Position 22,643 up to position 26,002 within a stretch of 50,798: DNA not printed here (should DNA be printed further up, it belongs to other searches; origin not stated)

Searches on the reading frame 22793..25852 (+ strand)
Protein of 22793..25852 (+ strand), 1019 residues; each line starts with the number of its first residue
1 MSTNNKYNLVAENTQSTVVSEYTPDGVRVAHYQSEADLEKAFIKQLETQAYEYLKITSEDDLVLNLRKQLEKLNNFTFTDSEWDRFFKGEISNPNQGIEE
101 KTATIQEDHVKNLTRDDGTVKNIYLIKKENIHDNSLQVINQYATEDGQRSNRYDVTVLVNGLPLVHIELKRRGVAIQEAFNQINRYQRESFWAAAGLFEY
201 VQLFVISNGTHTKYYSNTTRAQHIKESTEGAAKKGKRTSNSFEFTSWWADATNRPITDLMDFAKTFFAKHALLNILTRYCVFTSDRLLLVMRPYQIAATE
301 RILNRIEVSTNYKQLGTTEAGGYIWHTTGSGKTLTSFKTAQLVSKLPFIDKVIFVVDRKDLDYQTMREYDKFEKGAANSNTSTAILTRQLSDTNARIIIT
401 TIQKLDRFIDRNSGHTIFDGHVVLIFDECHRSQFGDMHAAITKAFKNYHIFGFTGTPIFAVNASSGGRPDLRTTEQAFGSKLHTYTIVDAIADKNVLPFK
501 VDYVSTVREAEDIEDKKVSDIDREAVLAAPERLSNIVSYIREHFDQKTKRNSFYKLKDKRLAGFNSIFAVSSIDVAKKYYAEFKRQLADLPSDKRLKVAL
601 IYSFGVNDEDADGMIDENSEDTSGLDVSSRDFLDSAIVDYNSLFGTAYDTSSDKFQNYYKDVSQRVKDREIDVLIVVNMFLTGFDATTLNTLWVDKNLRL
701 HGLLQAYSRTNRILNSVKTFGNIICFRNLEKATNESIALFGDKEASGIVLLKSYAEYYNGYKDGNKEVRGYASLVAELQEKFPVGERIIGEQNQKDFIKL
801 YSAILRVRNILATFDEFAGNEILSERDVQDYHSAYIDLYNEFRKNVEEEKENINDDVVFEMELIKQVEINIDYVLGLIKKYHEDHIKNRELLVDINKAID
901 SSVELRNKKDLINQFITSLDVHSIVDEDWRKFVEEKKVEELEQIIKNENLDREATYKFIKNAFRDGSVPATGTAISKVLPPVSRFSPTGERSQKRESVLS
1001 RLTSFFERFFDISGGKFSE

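Call 3: search_protein_families(library=pfam, proteins=[window:22793-25852:+], max_evalue=0.01)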
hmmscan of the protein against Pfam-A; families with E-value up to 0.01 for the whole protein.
window:22793-25852:+ (1019 aa): 8 families
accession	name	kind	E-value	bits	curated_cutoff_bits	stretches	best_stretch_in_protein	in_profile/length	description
PF12008.13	EcoR124_C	-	3.8e-67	227.1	23.1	1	749-1009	1-260/260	Type I restriction and modification enzyme - subunit R C terminal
PF22679.2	T1R_D3-like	-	3.3e-58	197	27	1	563-728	2-158/158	Type I restriction enzyme subunit R domain 3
PF18766.7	SWI2_SNF2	-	3.4e-56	190.8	26.7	1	294-521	1-204/221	SWI2/SNF2 ATPase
PF04313.20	HSDR_N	-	1e-46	159.7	25.1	1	32-222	1-197/198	Type I restriction enzyme R protein N terminus (HSDR_N)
PF04851.21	ResIII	-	4.8e-39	134.3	22.5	1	290-458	3-163/164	Type III restriction enzyme, res subunit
PF00270.35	DEAD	-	6.3e-09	36.2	26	1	326-458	21-161/167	DEAD/DEAH box helicase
PF13588.12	HSDR_N_2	-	6.2e-05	23.5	25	1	124-225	12-104/110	Type I restriction enzyme R protein N terminus (HSDR_N)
PF18196.7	Cdh1_DBD_1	-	0.00016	22.4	26.4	1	795-855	4-64/120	Chromodomain helicase DNA-binding domain 1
